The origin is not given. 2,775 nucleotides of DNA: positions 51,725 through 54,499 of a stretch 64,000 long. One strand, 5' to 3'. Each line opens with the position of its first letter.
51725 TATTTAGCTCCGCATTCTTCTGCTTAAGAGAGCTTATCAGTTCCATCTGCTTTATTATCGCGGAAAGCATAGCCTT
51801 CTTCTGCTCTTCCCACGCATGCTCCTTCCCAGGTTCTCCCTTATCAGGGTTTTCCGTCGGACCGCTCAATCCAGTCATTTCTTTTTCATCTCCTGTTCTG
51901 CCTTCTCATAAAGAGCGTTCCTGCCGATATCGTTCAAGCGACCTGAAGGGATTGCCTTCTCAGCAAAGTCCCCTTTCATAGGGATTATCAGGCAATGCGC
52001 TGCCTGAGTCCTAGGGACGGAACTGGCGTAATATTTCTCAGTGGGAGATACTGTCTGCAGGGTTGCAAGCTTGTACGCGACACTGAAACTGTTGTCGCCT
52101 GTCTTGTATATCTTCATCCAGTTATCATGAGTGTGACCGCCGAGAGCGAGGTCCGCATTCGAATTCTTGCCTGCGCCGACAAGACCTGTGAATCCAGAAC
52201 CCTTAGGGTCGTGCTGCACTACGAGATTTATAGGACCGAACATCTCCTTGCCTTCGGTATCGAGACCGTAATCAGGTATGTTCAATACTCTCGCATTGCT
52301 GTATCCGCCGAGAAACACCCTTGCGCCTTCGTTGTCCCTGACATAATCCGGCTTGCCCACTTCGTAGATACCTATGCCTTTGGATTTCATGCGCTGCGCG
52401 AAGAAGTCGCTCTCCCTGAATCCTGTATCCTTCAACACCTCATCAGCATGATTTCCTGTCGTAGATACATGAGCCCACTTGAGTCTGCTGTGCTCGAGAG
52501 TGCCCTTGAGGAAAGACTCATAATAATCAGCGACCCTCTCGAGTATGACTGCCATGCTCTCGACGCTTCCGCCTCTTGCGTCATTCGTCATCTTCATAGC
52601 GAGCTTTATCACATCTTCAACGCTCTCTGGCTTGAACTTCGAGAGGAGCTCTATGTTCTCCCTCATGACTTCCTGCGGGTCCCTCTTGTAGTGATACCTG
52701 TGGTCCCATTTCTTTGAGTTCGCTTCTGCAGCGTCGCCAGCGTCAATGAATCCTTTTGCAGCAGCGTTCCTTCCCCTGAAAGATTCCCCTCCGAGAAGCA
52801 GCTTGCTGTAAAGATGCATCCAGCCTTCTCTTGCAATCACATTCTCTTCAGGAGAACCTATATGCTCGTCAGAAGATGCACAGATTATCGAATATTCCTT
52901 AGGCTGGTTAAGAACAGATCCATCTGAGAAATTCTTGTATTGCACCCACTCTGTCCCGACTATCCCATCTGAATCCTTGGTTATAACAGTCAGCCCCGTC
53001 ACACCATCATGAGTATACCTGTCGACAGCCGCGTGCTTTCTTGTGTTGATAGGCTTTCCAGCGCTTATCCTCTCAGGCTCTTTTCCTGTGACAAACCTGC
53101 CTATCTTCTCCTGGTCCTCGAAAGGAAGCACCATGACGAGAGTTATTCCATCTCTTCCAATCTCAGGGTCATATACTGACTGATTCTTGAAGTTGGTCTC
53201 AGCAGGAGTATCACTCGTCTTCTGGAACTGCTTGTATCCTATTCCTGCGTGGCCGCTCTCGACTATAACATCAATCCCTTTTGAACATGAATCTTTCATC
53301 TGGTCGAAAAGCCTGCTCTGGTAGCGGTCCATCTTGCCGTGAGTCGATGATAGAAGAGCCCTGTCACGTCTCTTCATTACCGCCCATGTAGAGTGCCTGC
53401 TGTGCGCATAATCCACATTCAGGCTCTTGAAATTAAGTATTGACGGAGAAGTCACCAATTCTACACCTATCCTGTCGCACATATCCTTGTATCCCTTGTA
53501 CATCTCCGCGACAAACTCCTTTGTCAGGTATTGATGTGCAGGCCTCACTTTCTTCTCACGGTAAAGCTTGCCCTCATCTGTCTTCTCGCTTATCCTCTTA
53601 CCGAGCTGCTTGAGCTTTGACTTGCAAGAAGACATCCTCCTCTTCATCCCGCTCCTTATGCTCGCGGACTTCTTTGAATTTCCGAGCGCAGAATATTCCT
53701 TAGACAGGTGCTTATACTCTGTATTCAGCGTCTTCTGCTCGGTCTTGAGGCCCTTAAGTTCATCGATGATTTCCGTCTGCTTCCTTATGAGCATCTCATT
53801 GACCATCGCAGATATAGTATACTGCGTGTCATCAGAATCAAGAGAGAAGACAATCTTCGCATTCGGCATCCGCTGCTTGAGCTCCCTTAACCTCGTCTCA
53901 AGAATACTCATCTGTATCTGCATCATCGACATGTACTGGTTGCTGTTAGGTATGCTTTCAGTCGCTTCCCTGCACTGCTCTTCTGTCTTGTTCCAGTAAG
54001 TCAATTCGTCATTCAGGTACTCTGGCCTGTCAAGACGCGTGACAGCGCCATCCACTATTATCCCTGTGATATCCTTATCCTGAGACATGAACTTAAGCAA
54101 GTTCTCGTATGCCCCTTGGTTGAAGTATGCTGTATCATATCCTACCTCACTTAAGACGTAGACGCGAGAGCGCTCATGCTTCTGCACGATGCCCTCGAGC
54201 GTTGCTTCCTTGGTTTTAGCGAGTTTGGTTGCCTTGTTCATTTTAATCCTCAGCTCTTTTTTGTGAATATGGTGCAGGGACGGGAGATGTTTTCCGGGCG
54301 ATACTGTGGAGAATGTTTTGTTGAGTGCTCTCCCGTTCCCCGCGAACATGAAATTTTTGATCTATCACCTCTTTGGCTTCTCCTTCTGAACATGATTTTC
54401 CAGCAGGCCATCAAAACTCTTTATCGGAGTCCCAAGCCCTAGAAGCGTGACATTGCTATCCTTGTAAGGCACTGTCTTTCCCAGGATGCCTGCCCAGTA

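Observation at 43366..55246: Candidate undescribed system: co-directional cluster of a GGDEF-like cyclase, tandem phosphoesterase-AAA+ pair, mini-nuclease, two methyltransferase-fold giants, paired regulators and a protease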

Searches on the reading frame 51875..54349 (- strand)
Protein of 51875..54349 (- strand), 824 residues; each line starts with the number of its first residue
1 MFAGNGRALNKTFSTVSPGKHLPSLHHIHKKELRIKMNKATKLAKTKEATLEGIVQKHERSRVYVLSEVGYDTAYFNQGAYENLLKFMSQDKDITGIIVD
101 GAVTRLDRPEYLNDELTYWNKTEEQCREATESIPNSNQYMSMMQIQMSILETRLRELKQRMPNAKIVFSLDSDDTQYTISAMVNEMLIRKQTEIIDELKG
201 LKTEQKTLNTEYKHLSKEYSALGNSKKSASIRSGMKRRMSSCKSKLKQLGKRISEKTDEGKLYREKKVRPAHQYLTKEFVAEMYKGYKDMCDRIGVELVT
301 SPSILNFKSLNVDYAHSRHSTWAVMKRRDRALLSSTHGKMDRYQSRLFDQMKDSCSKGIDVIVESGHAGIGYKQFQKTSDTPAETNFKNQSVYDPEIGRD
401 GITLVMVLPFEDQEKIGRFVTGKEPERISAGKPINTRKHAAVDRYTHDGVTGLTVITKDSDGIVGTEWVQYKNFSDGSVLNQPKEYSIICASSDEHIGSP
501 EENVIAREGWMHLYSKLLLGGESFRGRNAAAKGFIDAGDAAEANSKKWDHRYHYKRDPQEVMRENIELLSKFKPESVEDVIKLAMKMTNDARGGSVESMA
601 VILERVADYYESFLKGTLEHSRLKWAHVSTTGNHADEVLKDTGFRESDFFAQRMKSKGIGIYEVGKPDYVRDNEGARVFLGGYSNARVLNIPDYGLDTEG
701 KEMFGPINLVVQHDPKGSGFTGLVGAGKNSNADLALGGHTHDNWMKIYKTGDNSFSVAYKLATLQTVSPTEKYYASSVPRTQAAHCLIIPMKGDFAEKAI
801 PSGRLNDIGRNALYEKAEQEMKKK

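Call 4: search_protein_families(library=pfam, max_evalue=0.1, proteins=[window:51875-54349:-])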
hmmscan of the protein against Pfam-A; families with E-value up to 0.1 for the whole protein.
window:51875-54349:- (824 aa): 2 families
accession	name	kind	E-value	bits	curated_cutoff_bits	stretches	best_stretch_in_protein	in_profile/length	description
PF15517.12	TBPIP_N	-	0.071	13.6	27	0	25-89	30-90/100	TBP-interacting protein N-terminus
PF05073.17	Baculo_p24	-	0.073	13.4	21.3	0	175-244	86-148/160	Baculovirus P24 capsid protein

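Call 9: search_protein_families(library=padloc, max_evalue=0.01, proteins=[window:51875-54349:-])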
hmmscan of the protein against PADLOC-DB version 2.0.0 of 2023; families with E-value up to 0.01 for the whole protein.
window:51875-54349:- (824 aa): 0 families

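Call 10: search_protein_families(library=ncbifam, max_evalue=0.01, proteins=[window:51875-54349:-])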
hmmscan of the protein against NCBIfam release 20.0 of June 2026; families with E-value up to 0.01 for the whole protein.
window:51875-54349:- (824 aa): 1 family
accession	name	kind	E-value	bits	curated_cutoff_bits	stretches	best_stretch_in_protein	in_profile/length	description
NF049950.1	IsopEpoxGlthnTfaseIsoI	equivalog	0.0045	16.6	300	1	138-219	25-104/238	iIsoprene-epoxide--glutathione S-transferase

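Call 11: search_protein_families(library=phrogs, max_evalue=0.01, proteins=[window:51875-54349:-])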
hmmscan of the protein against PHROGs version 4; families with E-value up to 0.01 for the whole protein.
window:51875-54349:- (824 aa): 0 families

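Call 20: find_homologous_proteins(query=window:51875-54349:-)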
Query window:51875-54349:- (824 aa): 81 proteins with E <= 0.001 among 8000 candidates.
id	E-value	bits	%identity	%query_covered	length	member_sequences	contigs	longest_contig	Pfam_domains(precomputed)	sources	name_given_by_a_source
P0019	0.0e+0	1875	100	100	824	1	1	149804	-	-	-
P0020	0.0e+0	1180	64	96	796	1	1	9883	-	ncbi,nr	ncbi:hypothetical protein KY339_03280 [Candidatus Woesearchaeota archaeon]|nr:hypothetical protein [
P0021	0.0e+0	1112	63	95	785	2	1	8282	-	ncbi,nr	ncbi:hypothetical protein KY349_00400, partial [Candidatus Woesearchaeota archaeon]|nr:hypothetical 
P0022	0.0e+0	1098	62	97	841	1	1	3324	-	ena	-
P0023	0.0e+0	1086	63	92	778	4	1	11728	-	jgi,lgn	jgi:hypothetical protein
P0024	0.0e+0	1085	61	93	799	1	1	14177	-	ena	-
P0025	0.0e+0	1082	62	94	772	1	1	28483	-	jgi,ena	-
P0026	0.0e+0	1079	61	94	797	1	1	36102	-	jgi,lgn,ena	-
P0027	0.0e+0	1076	61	95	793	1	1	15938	-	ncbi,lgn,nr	ncbi:hypothetical protein JW898_00250 [Candidatus Woesearchaeota archaeon]|nr:hypothetical protein [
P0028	0.0e+0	1073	60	94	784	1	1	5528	-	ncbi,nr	ncbi:hypothetical protein KY359_02160 [Candidatus Woesearchaeota archaeon]|nr:hypothetical protein [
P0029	0.0e+0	1050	60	96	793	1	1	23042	-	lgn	-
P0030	0.0e+0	1036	58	96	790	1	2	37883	-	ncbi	ncbi:MAG: hypothetical protein V1729_04620 [Candidatus Woesearchaeota archaeon]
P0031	0.0e+0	1027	57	94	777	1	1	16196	-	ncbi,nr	ncbi:hypothetical protein KY363_02160 [Candidatus Woesearchaeota archaeon]|nr:hypothetical protein [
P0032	0.0e+0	1020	62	87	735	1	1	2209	-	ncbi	ncbi:MAG: hypothetical protein ABIA37_00005, partial [Candidatus Woesearchaeota archaeon]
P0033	5.6e-297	1005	57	94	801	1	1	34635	-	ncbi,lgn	-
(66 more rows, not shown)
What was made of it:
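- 51875..54241 (-): Module A: two-domain metallophosphoesterase (788 aa). Canonical C-terminal MPE domain; N-terminal MPE-like domain with a ~120-aa coiled-coil insertion. 81 homologue clusters, all annotated as hypothetical (call 20).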

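Call 23: search_solved_structures(query=A1, max_evalue=1, show_alignments=2)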
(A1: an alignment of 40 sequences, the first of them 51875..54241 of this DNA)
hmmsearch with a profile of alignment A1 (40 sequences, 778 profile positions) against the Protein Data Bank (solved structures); distinct sequences matched with E-value up to 1: 13.
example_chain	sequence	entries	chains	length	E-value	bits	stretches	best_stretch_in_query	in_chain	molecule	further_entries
7on8_A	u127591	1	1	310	2.7e-08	35.6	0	689-714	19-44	SAKe6AR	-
7ui8_A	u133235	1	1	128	0.12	13.6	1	392-460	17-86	Split ester bond-containing adhesin repeat domain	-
9y6s_6v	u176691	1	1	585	0.37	12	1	109-217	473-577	DLP4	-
1lrz_A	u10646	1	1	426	0.43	11.8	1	152-213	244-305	factor essential for expression of methicillin resistance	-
7ona_A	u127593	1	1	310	0.46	11.7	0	687-714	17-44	SAKe6AC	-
7on6_A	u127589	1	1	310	0.47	11.6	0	689-712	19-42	SAKe6AE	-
9q8b_A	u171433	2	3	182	0.54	11.4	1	99-209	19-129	Methyl-accepting chemotaxis protein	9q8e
5d3a_A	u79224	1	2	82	0.57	11.4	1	152-217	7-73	Kinesin-like protein KIF21A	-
5d22_A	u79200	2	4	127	0.61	11.3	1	504-571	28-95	Granulocyte-macrophage colony-stimulating factor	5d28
8pjs_A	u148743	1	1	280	0.63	11.2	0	690-708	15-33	SAKeCEref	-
5nfd_A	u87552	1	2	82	0.64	11.2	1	152-217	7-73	Kinesin-like protein KIF21A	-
4zry_B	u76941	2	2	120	0.74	11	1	151-215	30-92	Keratin, type II cytoskeletal 1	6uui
6otn_A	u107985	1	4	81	0.78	10.9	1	151-215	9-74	Tropomyosin alpha-3 chain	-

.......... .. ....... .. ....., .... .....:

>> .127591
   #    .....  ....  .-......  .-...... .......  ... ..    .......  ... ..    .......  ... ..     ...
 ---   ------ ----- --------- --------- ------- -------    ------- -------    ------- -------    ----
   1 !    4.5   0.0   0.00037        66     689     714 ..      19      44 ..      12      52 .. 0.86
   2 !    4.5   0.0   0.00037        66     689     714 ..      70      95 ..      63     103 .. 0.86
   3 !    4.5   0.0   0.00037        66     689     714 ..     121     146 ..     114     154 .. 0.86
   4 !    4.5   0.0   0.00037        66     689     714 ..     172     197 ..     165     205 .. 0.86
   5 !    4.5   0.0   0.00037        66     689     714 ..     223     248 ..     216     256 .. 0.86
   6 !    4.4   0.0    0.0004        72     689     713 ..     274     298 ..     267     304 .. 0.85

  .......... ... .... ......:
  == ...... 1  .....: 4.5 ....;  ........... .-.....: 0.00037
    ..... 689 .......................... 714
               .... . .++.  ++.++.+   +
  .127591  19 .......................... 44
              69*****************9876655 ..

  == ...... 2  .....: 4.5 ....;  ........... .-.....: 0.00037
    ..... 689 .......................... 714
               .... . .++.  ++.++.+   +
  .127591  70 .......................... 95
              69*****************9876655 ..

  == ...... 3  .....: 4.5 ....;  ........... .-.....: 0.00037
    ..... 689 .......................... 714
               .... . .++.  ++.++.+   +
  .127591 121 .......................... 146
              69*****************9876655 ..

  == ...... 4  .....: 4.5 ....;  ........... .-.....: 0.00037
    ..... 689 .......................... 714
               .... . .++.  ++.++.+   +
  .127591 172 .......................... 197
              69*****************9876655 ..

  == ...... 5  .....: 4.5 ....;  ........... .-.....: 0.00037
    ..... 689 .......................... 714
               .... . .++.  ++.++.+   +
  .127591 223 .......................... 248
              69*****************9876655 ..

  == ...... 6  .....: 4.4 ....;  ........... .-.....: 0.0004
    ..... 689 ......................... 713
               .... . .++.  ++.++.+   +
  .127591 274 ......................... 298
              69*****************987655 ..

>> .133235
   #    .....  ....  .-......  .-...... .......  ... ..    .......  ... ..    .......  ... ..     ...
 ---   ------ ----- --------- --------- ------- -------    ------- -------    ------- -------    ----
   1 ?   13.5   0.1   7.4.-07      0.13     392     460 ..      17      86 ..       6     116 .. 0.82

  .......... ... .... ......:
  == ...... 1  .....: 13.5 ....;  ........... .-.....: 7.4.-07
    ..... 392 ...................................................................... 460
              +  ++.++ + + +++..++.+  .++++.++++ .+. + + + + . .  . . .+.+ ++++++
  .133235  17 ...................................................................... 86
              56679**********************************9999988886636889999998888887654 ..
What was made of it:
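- On Class III cNMP phosphodiesterase (CpdA/Rv0805): No sequence hit in PDB (call 23) or in Pfam/NCBIfam (calls 4, 10).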

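Call 26: find_related_loci(query=A1, collection=genome_contigs, flank=10000)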
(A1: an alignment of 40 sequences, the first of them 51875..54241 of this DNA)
Query A1 (788 aa) in genome_contigs; peptide patterns used: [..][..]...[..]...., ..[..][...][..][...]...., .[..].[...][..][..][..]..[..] (x = any residue, [..] = any of these).
392 stretches matched a pattern; 22 encode a relative of the query (tblastn E <= 1e-3); 21 distinct loci.
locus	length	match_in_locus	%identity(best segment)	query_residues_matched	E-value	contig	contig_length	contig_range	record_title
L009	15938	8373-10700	61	10-788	0e+0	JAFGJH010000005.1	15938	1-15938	MAG: Candidatus Woesearchaeota archaeon isolate Zod_Metabat.265 k87_2550373, whole genome shotgun sequence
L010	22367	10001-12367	58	1-788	0e+0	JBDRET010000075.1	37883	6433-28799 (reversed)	MAG: Candidatus Woesearchaeota archaeon isolate MEGAHIT-group-1.33 k141_802906, whole genome shotgun sequence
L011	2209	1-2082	62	74-786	0e+0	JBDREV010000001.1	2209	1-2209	MAG: Candidatus Woesearchaeota archaeon isolate MEGAHIT-group-1.331 k141_3536394, whole genome shotgun sequence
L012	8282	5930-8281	63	1-785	0e+0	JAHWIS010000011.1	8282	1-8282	MAG: Candidatus Woesearchaeota archaeon isolate YT3_319 k127_6310776, whole genome shotgun sequence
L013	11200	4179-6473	55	2-781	0e+0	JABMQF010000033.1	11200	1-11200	MAG: Candidatus Woesearchaeota archaeon isolate bin.595 k141_1786470, whole genome shotgun sequence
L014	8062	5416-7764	55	4-786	0e+0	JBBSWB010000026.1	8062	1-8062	MAG: Nanoarchaeota archaeon isolate H41-bin204_1 H41_bin204_1_000000000026, whole genome shotgun sequence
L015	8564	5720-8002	55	25-786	0e+0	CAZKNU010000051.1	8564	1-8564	MAG TPA_asm: uncultured Methanosarcinales archaeon isolate binchicken_co191_55 genome assembly, contig: NODE_6295_length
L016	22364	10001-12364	53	1-788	0e+0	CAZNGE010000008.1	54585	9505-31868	MAG TPA_asm: uncultured Methanosarcinales archaeon isolate binchicken_co151_55 genome assembly, contig: NODE_707_length_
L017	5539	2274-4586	51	14-788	0e+0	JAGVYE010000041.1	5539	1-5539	Candidatus Woesearchaeota archaeon isolate RIFCSPHIGHO2_02_FULL_38_13 rifcsphigho2_02_scaffold_38060, whole genome shotg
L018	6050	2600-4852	48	7-788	0e+0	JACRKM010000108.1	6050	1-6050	MAG: Candidatus Woesearchaeota archaeon isolate NC_groundwater_1855_Pr3_B-0.1um_47_8 SR-2_scaffold_141_2467273, whole ge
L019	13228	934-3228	46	1-774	0e+0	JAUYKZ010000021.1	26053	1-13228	MAG: archaeon isolate C24_metabat.bin.228 C24_k141_933062, whole genome shotgun sequence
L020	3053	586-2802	47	24-783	0e+0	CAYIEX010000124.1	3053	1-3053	MAG TPA_asm: uncultured Methanosarcinales archaeon isolate ERP119705_co19_971 genome assembly, contig: NODE_62674_length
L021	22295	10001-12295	57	11-787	0e+0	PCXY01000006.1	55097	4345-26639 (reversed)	MAG: Candidatus Woesearchaeota archaeon CG10_big_fil_rev_8_21_14_0_10_45_16 CG10_8_21_14_0.10_scaffold_708_c, whole geno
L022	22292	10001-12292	45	14-785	0e+0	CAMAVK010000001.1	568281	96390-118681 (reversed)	MAG: Candidatus Woesearchaeota archaeon isolate MaH-04nov19-52 genome assembly, contig: MaH-04nov19-C3, whole genome sho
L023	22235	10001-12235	47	19-782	0e+0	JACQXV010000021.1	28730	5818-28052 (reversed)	MAG: Candidatus Woesearchaeota archaeon isolate NC_groundwater_1524_Pr4_B-0.1um_47_4 SR1-18-B1_scaffold_47019, whole gen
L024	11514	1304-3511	43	27-777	0e+0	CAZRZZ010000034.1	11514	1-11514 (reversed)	MAG TPA_asm: uncultured Methanosarcinales archaeon isolate binchicken_co21_487 genome assembly, contig: NODE_4369_length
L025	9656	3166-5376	39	30-776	8e-171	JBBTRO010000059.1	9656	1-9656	MAG: Patescibacteria group bacterium isolate H52-bin091_1 H52_bin091_1_000000000059, whole genome shotgun sequence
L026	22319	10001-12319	57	10-787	0e+0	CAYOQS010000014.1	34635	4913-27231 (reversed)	MAG TPA_asm: uncultured Methanosarcinales archaeon isolate SRP332253_co2_156 genome assembly, contig: NODE_1077_length_3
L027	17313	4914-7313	42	1-788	0e+0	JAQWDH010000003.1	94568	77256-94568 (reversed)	MAG: Patescibacteria group bacterium isolate STF2_47 NODE_329_length_94568_cov_8.582406_Sandtown_F2, whole genome shotgu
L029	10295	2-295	66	688-785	6e-37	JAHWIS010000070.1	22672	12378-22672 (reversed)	MAG: Candidatus Woesearchaeota archaeon isolate YT3_319 k127_31353379, whole genome shotgun sequence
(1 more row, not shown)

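Call 31: predict_structure(alignment_id=A1)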
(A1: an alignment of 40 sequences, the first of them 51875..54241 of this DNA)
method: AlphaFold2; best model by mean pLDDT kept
length: 788 residues; sequences in the alignment: 40
mean_pLDDT: 87.4   pTM: 0.86
mean pLDDT of the five models: 87.4, 87.5, 86.6, 85.6, 84.2
residues with pLDDT >= 90: 416; 70-90: 300; 50-70: 55; < 50: 17
segments of 3 or more residues with pLDDT < 50: 1-12
pLDDT, mean of each block of 10 residues (from residue 1): 41 51 87 96 98 94 95 91 90 85 90 97 95 92 86 82 89 87 76 78 86 88 75 80 91 97 93 92 87 85 70 59 87 95 88 88 89 97 87 62 87 97 92 98 95 96 91 96 92 96 82 66 88 88 89 73 87 96 95 92 84 94 91 74 90 95 92 94 87 97 87 97 94 79 90 97 95 93 85
secondary structure, 60 per line:
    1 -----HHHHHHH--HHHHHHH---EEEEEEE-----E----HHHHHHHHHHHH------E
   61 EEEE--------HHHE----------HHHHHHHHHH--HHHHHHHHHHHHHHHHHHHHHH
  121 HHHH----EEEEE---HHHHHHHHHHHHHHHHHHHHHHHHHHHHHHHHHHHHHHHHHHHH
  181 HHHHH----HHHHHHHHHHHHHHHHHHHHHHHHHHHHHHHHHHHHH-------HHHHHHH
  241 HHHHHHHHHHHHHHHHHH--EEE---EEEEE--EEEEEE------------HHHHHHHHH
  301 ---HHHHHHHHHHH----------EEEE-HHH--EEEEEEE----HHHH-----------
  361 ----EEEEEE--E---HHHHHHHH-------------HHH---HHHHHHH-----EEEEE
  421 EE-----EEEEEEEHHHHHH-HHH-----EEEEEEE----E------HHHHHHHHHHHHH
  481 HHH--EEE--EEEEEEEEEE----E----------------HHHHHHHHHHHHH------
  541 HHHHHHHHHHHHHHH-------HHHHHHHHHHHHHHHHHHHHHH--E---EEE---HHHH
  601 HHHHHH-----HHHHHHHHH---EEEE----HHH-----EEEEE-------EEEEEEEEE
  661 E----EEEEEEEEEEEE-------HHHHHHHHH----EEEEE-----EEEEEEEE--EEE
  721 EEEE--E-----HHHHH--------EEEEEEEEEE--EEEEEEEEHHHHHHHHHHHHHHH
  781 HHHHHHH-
elements in order (helices of 4 or more, strands of 3 or more residues): H6-12 H15-21 E25-31 H42-53 E60-64 H87-96 H99-124 E129-133 H137-185 H190-226 H234-258 E261-263 E267-271 E274-279 H292-300 H304-314 E325-328 E335-341 H346-349 E365-370 H377-384 H404-410 E416-422 E428-434 H435-440 E450-456 H468-483 E486-488 E491-500 H522-534 H541-555 H563-584 E591-593 H597-606 H612-620 E624-627 E640-644 E652-661 E666-677 H685-693 E698-702 E708-715 E718-724 H733-737 E746-755 E758-765 H766-787
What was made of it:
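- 51875..54241 (-): AF2 pLDDT 87, pTM 0.86 (call 31).
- On Calcineurin-like metallophosphoesterase superfamily: AF2 pLDDT 87 (call 31).
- Closest known: Calcineurin-like metallophosphoesterase nucleases. Different: Two-domain architecture with a ~120-aa coiled-coil hairpin inserted in the N-terminal domain (call 31).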
